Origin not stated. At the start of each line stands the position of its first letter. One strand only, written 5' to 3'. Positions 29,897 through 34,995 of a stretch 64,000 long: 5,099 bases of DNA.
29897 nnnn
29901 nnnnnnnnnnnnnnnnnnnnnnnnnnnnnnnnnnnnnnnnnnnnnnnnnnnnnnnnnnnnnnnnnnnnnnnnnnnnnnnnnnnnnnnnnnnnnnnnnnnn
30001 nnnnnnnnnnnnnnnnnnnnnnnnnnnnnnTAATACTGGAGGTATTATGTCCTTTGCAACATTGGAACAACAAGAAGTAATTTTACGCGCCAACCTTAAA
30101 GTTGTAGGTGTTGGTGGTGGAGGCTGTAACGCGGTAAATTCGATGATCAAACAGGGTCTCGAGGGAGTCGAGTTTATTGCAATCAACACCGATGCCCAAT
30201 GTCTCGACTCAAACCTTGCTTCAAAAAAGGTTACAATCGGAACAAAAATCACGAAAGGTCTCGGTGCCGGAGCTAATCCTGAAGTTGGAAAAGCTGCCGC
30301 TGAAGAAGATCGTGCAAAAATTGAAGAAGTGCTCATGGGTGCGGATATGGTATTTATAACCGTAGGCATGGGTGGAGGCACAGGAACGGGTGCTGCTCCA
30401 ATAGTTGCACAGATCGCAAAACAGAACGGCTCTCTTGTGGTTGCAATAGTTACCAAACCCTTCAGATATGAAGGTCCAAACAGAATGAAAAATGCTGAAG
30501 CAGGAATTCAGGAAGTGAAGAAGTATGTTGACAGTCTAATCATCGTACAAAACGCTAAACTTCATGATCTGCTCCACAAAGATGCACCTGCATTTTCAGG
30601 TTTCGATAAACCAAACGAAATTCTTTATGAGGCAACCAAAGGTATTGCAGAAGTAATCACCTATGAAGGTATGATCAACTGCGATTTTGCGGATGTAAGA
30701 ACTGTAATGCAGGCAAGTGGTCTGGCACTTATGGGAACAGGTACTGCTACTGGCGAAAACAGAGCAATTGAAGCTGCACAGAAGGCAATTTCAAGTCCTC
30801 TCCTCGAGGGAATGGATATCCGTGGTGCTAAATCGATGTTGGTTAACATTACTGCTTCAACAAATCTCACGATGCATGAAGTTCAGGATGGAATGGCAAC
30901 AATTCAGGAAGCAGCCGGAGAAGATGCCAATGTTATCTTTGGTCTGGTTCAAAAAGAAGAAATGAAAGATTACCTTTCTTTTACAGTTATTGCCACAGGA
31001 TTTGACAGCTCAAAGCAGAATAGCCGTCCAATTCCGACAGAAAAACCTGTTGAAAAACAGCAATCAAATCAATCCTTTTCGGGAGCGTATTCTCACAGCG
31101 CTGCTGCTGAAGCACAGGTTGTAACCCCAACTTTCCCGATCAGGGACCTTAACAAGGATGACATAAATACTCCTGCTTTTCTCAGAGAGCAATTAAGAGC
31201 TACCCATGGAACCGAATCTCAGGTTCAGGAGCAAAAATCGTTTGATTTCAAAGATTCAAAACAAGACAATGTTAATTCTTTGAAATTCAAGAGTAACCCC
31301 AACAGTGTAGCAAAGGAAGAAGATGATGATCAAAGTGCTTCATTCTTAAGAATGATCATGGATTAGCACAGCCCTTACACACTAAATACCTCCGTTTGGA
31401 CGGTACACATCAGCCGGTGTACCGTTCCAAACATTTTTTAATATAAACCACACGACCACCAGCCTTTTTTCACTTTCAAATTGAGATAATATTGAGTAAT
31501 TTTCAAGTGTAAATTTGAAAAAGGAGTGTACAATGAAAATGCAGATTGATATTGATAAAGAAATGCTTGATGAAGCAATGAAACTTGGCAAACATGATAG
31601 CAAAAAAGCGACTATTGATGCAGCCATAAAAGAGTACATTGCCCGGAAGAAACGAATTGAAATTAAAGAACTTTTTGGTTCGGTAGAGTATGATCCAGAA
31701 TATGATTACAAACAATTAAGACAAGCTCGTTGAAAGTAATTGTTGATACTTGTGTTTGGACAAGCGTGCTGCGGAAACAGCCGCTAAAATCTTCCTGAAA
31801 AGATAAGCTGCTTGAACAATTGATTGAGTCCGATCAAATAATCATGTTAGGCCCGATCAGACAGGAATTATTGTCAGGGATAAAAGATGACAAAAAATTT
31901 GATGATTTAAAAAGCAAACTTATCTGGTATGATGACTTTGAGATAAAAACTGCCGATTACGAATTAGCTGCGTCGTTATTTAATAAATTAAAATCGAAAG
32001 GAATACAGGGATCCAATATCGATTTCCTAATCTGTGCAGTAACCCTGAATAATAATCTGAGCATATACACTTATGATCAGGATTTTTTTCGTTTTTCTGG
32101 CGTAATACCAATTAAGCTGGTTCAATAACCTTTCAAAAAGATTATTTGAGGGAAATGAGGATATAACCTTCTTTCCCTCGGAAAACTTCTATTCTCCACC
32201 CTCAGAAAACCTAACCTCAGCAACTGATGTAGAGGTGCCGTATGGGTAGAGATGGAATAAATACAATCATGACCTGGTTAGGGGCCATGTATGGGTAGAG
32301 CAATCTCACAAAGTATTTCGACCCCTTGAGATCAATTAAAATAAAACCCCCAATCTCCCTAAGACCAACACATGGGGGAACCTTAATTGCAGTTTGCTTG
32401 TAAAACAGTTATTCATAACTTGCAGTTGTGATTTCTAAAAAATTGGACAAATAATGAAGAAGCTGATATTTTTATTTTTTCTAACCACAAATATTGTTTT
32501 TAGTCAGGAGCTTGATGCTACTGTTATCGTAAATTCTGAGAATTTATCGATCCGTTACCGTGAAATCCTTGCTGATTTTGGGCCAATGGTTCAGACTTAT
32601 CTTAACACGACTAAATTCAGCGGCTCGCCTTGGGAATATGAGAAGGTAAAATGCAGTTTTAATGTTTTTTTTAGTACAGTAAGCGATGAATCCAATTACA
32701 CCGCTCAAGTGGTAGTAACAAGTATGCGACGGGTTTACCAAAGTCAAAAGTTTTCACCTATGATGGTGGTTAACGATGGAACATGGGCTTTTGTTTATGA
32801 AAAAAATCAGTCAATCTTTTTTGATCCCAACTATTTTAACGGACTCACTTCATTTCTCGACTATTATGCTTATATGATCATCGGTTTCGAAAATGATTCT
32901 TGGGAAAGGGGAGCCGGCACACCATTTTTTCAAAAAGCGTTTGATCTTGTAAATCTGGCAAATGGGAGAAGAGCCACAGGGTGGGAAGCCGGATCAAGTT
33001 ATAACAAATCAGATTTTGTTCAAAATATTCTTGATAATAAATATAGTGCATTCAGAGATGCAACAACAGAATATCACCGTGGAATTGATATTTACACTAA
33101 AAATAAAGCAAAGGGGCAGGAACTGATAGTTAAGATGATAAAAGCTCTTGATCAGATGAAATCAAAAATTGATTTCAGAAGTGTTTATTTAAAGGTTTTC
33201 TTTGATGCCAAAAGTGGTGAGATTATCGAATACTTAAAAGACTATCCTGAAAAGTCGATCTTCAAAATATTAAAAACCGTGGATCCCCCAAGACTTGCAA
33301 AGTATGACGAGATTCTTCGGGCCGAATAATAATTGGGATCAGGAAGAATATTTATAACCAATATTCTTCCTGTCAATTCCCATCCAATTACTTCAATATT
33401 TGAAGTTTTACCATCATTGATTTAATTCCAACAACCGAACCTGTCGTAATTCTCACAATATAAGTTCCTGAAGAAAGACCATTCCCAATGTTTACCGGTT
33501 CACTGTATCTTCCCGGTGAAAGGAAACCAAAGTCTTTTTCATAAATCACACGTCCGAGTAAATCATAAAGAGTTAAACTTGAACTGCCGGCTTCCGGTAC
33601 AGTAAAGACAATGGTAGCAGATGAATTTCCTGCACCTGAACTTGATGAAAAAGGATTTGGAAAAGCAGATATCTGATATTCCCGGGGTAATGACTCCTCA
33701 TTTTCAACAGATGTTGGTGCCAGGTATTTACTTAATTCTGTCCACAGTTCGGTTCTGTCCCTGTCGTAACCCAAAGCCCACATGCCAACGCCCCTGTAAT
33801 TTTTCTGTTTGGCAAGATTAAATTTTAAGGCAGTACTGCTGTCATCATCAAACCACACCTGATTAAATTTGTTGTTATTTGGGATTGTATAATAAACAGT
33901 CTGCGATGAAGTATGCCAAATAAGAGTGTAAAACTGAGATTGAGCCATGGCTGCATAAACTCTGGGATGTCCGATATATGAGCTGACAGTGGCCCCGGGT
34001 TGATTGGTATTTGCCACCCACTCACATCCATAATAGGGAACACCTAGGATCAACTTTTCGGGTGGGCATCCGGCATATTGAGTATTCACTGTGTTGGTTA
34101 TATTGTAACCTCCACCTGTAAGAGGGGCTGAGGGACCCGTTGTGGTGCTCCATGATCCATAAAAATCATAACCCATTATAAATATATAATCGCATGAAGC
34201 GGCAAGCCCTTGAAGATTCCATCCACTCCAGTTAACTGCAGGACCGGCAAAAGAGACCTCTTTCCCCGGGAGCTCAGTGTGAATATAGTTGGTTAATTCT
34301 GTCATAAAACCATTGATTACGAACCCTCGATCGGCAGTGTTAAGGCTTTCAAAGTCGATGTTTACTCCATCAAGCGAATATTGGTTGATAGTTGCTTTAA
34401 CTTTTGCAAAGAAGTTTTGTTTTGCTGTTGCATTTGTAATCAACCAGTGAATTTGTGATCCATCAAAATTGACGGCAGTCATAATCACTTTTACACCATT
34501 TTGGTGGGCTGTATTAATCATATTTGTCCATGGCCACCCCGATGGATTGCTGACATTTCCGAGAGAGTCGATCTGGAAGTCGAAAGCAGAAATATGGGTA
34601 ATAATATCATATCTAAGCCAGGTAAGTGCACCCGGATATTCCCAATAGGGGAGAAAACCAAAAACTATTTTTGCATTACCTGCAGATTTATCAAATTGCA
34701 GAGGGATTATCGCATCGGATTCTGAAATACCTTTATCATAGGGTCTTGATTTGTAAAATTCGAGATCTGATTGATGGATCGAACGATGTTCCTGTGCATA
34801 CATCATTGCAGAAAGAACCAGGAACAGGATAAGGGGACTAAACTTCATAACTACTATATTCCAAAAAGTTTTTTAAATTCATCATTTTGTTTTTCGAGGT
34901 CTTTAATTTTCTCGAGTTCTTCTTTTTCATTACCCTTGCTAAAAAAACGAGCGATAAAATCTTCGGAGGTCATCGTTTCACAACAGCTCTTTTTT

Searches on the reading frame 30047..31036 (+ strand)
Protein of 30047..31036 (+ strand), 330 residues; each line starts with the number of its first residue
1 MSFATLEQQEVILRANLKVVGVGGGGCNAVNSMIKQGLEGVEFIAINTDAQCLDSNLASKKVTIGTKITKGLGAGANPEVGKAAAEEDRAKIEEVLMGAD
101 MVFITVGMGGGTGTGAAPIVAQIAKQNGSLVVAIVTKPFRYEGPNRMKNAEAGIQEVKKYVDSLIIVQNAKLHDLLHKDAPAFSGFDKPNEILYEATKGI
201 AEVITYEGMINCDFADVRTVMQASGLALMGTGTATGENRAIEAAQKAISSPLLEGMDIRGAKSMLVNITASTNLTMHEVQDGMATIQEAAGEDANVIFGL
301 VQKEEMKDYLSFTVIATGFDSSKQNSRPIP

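Call 24: find_homologous_proteins(query=window:30047-31036:+, max_evalue=1e-10)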
Query window:30047-31036:+ (330 aa): 8000 proteins with E <= 1e-10 among 8000 candidates; the best 120 are listed.
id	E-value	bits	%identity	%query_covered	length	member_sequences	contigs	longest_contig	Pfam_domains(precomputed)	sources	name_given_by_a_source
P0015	1.6e-204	696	99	100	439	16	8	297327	PF00091.32,PF12327.14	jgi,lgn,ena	-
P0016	1.1e-170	585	82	99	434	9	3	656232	PF00091.32,PF12327.14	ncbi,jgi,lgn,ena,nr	ncbi:MAG: cell division protein FtsZ [Bacteroidetes bacterium]|nr:cell division protein FtsZ [Bacter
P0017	2.0e-169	581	83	98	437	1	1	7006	PF00091.32,PF12327.14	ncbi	-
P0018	1.2e-167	575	81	98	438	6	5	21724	PF00091.32,PF12327.14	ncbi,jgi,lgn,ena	-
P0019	1.6e-166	571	82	97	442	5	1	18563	PF00091.32,PF12327.14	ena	-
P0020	1.2e-165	568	81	97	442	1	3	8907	PF00091.32,PF12327.14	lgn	-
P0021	2.4e-165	567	80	99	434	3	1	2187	PF00091.32,PF12327.14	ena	-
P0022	4.8e-165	566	81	97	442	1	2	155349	PF00091.32,PF12327.14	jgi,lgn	-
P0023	2.2e-153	528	76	97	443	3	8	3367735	PF00091.32,PF12327.14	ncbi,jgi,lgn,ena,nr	ncbi:MAG: cell division protein FtsZ [Ignavibacteriales bacterium]|nr:Cell division protein FtsZ [Ig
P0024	2.0e-138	479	69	98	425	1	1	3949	PF00091.32,PF12327.14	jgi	-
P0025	2.1e-138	479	69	98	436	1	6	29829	PF00091.32,PF12327.14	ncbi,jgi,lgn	-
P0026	2.2e-137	476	68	98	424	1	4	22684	PF00091.32,PF12327.14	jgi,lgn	jgi:cell division protein FtsZ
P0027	2.5e-137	475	69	98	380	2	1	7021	PF00091.32,PF12327.14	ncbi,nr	ncbi:MAG TPA: cell division protein FtsZ, partial [Ignavibacteriaceae bacterium]|nr:cell division pr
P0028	3.7e-137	475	69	98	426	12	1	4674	PF00091.32,PF12327.14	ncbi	ncbi:MAG: cell division protein FtsZ [Ignavibacteria bacterium]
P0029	5.2e-137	474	69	98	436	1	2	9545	PF00091.32,PF12327.14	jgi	-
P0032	7.0e-135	467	67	99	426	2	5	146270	PF00091.32,PF12327.14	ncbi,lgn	-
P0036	2.6e-134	466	67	97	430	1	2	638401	PF00091.32,PF12327.14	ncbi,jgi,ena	ncbi:MAG: cell division protein FtsZ [Ignavibacteriaceae bacterium]|jgi:cell division protein FtsZ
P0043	9.9e-134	464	67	98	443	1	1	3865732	PF00091.32,PF12327.14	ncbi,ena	-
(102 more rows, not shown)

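Call 26: find_encoding_contigs(protein=P0043, flank=4000, max_places=2)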
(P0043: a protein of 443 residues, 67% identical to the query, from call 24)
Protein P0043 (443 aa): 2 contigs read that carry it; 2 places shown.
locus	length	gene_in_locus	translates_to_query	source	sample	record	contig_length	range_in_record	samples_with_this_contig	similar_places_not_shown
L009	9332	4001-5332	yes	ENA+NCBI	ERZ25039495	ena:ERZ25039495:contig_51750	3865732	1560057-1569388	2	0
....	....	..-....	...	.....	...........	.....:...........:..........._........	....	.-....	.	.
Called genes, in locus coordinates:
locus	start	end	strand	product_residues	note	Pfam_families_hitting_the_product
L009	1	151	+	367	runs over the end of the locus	PF03033:Glyco_transf_28, PF04101:Glyco_tran_28_C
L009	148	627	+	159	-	-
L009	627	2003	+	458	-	PF01225:Mur_ligase, PF08245:Mur_ligase_M, PF02875:Mur_ligase_C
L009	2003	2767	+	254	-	PF08478:POTRA_1 (weak), PF03799:FtsQ_DivIB_C (weak)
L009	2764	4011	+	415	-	PF11104:PilM_2 (weak), PF14450:FtsA (weak), PF02491:SHS2_FTSA, PF06723:MreB_Mbl, PF06277:EutA (weak), PF14450:FtsA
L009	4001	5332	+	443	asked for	PF00091:Tubulin, PF12327:FtsZ_C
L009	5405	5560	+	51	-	-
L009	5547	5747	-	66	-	PF14255:Zn_ribbon_21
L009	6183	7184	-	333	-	PF02729:OTCace_N, PF00185:OTCace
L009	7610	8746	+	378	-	PF13505:OMP_b-brl (weak), PF00691:OmpA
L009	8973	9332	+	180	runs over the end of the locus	PF00156:Pribosyltran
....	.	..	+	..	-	?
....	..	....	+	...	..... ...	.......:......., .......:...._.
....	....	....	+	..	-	-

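Call 27: find_encoding_contigs(protein=P0036, flank=4000, max_places=2)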
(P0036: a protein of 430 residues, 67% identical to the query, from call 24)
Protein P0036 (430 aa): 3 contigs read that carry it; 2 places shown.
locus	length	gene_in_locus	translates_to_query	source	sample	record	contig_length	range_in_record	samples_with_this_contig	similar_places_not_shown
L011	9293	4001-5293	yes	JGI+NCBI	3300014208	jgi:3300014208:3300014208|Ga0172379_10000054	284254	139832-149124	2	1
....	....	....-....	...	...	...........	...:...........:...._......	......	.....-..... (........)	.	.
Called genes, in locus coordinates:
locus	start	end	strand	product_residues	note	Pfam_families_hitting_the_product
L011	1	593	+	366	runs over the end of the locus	PF03033:Glyco_transf_28, PF04101:Glyco_tran_28_C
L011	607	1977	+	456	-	PF01225:Mur_ligase, PF08245:Mur_ligase_M, PF02875:Mur_ligase_C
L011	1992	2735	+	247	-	PF03799:FtsQ_DivIB_C (weak)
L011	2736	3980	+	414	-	PF11104:PilM_2 (weak), PF14450:FtsA (weak), PF02491:SHS2_FTSA, PF06723:MreB_Mbl, PF14450:FtsA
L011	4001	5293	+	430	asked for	PF00091:Tubulin, PF12327:FtsZ_C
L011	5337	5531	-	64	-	PF14255:Zn_ribbon_21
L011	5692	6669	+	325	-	PF01300:Sua5_yciO_yrdC, PF03481:Sua5_C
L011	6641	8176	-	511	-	PF00501:AMP-binding, PF13193:AMP-binding_C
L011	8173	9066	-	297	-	PF01040:UbiA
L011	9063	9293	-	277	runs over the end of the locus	PF00378:ECH_1, PF16113:ECH_2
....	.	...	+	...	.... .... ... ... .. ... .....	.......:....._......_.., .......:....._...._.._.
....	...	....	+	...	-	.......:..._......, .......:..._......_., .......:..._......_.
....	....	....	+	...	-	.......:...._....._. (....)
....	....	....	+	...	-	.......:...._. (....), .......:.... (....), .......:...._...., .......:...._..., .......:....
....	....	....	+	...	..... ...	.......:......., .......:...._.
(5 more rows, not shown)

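Call 30: find_encoding_contigs(protein=P0025, flank=3500, max_places=2)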
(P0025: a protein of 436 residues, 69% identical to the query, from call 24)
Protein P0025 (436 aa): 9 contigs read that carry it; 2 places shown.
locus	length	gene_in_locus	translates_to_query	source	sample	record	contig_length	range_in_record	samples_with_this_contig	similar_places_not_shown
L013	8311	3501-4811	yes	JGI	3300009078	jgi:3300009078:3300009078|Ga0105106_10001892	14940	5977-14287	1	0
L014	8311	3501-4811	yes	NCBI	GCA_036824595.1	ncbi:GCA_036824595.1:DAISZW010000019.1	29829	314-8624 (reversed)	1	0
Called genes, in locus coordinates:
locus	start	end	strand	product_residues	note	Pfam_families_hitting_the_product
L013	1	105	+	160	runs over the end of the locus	-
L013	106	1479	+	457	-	PF01225:Mur_ligase, PF08245:Mur_ligase_M, PF02875:Mur_ligase_C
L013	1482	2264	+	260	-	-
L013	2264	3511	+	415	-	PF11104:PilM_2, PF14450:FtsA (weak), PF02491:SHS2_FTSA, PF06723:MreB_Mbl, PF06277:EutA (weak), PF08841:DDR (weak), PF14450:FtsA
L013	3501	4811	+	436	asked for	PF00091:Tubulin, PF12327:FtsZ_C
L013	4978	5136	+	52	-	-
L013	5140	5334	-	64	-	PF14255:Zn_ribbon_21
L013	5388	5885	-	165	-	PF04461:YajQ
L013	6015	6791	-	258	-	PF18962:Por_Secre_tail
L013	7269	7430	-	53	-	-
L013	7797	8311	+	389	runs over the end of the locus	?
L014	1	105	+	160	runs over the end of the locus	-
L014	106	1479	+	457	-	PF01225:Mur_ligase, PF08245:Mur_ligase_M, PF02875:Mur_ligase_C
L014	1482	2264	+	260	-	-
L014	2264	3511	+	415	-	PF11104:PilM_2, PF14450:FtsA (weak), PF02491:SHS2_FTSA, PF06723:MreB_Mbl, PF06277:EutA (weak), PF08841:DDR (weak), PF14450:FtsA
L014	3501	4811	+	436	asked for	PF00091:Tubulin, PF12327:FtsZ_C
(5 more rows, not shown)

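Call 31: find_encoding_contigs(protein=P0032, flank=3500, max_places=1)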
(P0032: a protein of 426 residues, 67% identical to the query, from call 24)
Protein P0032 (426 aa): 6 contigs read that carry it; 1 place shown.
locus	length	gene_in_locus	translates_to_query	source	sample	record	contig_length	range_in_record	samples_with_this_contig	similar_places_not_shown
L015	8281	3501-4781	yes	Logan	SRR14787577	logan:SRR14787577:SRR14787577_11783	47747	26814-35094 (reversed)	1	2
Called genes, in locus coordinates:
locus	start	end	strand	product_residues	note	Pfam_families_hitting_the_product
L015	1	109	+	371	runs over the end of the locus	PF03033:Glyco_transf_28, PF04101:Glyco_tran_28_C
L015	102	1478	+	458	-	PF01225:Mur_ligase, PF08245:Mur_ligase_M, PF02875:Mur_ligase_C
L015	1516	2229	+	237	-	-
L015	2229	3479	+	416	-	PF11104:PilM_2 (faint), PF14450:FtsA (weak), PF02491:SHS2_FTSA, PF06723:MreB_Mbl, PF14450:FtsA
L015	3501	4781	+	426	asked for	PF00091:Tubulin, PF12327:FtsZ_C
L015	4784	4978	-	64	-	PF14255:Zn_ribbon_21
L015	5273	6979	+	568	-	PF17657:DNA_pol3_finger, PF14579:HHH_6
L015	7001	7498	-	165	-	PF04461:YajQ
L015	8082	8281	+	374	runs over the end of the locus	PF00691:OmpA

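Call 32: find_encoding_contigs(protein=P0016, flank=3500, max_places=1)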
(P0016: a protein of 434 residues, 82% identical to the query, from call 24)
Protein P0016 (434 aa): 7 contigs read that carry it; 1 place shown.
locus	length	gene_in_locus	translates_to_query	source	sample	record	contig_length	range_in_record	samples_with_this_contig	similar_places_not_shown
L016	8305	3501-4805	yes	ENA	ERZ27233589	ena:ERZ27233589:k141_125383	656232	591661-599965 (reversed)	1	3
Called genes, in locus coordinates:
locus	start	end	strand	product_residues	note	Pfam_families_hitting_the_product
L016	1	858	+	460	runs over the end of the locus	PF01225:Mur_ligase, PF08245:Mur_ligase_M, PF02875:Mur_ligase_C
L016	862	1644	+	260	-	-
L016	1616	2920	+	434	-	PF11104:PilM_2 (faint), PF02491:SHS2_FTSA, PF06723:MreB_Mbl, PF14450:FtsA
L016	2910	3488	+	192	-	-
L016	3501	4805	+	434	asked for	PF00091:Tubulin, PF12327:FtsZ_C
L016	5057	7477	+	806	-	PF14870:PSII_BNR (faint), PF15902:Sortilin-Vps10 (faint), PF18962:Por_Secre_tail (weak)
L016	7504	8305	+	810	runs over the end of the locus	PF14870:PSII_BNR (faint), PF24316:Tli3 (faint), PF15902:Sortilin-Vps10 (faint), PF18962:Por_Secre_tail (weak)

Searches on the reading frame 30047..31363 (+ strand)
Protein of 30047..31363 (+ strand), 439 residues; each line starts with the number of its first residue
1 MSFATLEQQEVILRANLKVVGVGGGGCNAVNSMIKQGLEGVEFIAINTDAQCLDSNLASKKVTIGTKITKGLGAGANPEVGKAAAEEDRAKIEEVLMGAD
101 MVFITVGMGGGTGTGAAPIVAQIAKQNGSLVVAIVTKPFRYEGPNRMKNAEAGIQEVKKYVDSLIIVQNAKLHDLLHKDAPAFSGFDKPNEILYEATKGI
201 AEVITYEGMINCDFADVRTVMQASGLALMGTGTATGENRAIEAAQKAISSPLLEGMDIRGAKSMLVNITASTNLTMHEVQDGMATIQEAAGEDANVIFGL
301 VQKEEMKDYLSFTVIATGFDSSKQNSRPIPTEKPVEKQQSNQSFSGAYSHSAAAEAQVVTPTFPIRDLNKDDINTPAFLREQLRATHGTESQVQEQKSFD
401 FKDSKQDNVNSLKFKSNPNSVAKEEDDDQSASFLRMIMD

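Call 3: search_protein_families(library=pfam, proteins=[window:30047-31363:+], max_evalue=10)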
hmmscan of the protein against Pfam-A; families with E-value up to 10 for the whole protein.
window:30047-31363:+ (439 aa): 4 families
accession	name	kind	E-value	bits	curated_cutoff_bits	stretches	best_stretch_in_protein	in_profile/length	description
PF00091.31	Tubulin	-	2.3e-49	168.7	33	1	17-175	2-188/190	Tubulin/FtsZ family, GTPase domain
PF12327.13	FtsZ_C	-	3e-30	104.8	27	1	225-320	1-95/95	FtsZ family, C-terminal domain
PF00899.27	ThiF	-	0.02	14.5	28.1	1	5-43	11-49/238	ThiF family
PF13460.12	NAD_binding_10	-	0.059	13.7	27.2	1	82-138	45-99/184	NAD(P)H-binding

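Call 50: predict_structure(alignment_id=A2)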
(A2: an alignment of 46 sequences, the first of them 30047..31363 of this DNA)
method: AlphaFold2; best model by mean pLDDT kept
length: 439 residues; sequences in the alignment: 46
mean_pLDDT: 58.3   pTM: 0.49
mean pLDDT of the five models: 58.3, 56.2, 54.9, 54.1, 51.5
residues with pLDDT >= 90: 28; 70-90: 112; 50-70: 123; < 50: 176
segments of 3 or more residues with pLDDT < 50: 1-13, 171-177, 183-187, 202-217, 223-227, 260-263, 300-364, 388-439
pLDDT, mean of each block of 10 residues (from residue 1): 36 65 84 73 85 83 75 69 90 89 80 88 88 77 78 85 69 48 48 53 46 47 49 60 68 53 54 60 69 51 42 43 34 31 28 28 50 55 53 32 34 33 41 36
secondary structure, 60 per line:
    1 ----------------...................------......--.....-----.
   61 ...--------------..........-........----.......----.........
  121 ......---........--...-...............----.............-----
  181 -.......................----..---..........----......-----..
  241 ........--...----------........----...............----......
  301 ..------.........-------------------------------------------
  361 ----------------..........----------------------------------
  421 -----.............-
elements in order: E17-22 H23-35 E42-47 H50-54 E60-63 H78-87 H89-96 E101-107 H112-126 E130-137 H144-158 E163-168 H169-175 H182-203 H214-223 E228-233 H239-248 E264-271 H276-290 E295-302 E309-317 H377-386 H426-438

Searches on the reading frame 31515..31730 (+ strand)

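Call 62: search_protein_families(library=pfam, proteins=[window:31515-31730:+], max_evalue=0.01)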
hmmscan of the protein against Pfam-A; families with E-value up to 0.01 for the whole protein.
window:31515-31730:+ (72 aa): 2 families
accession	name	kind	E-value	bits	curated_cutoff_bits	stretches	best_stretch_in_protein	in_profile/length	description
PF09957.15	VapB_antitoxin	-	5.8e-14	52.2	23.4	1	7-53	1-47/47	Bacterial antitoxin of type II TA system, VapB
PF17603.7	DUF5499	-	0.0036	18.3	27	1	14-67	29-81/97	Family of unknown function (DUF5499)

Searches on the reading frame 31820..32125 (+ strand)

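Call 62: search_protein_families(library=pfam, proteins=[window:31820-32125:+], max_evalue=0.01)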
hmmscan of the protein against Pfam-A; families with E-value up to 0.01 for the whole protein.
window:31820-32125:+ (102 aa): 1 family
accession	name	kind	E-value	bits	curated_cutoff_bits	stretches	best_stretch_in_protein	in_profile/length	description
PF01850.27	PIN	-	2.9e-06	28.4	23.6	1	3-92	26-117/120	PIN domain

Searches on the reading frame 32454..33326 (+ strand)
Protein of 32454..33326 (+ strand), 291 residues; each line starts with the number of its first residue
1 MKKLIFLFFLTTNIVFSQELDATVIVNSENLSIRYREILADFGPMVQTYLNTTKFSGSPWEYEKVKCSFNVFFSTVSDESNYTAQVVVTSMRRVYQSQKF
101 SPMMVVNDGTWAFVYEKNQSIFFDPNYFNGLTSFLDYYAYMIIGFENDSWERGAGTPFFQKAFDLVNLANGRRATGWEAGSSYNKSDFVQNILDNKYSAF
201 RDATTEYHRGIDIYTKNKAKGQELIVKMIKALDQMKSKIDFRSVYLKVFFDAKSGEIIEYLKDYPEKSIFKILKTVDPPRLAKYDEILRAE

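Call 62: search_protein_families(library=pfam, proteins=[window:32454-33326:+], max_evalue=0.01)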
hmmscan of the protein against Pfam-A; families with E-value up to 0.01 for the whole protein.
window:32454-33326:+ (291 aa): 1 family
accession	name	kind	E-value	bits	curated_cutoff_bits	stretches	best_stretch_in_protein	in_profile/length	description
PF16119.10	DUF4835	-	9.1e-64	215.7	25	1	18-287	1-276/276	Domain of unknown function (DUF4835)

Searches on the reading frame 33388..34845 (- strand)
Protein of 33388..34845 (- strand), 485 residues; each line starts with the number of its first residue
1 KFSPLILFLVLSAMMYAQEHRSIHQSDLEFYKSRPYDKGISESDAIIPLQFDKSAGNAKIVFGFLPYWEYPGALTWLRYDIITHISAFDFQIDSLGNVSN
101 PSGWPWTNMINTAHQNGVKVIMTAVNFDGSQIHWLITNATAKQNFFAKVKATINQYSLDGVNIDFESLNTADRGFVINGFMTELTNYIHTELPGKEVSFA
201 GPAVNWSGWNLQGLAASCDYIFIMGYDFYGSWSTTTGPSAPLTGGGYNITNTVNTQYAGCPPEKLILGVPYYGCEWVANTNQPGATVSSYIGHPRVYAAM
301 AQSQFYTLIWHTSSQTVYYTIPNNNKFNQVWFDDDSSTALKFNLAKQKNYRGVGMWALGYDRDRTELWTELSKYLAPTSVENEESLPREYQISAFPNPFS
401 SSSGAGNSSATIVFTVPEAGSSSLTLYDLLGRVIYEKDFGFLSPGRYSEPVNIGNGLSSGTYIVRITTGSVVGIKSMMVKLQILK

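Call 62: search_protein_families(library=pfam, proteins=[window:33388-34845:-], max_evalue=0.01)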
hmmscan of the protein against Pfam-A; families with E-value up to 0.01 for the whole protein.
window:33388-34845:- (485 aa): 4 families
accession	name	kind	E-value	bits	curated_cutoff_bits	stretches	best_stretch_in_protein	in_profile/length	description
PF00704.34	Glyco_hydro_18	-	3.9e-37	129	29.6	1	107-361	52-317/317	Glycosyl hydrolases family 18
PF23916.1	TIM-barrel_EndoS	-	0.00017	21.8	27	1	110-227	52-171/238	Endo-beta-N-acetylglucosaminidase EndoS TIM-barrel domain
PF03644.19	Glyco_hydro_85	-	0.00041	20.4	22.2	1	105-199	39-140/302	Glycosyl hydrolase family 85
PF18962.6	Por_Secre_tail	-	0.00093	19.9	27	1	408-473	8-69/75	Secretion system C-terminal sorting domain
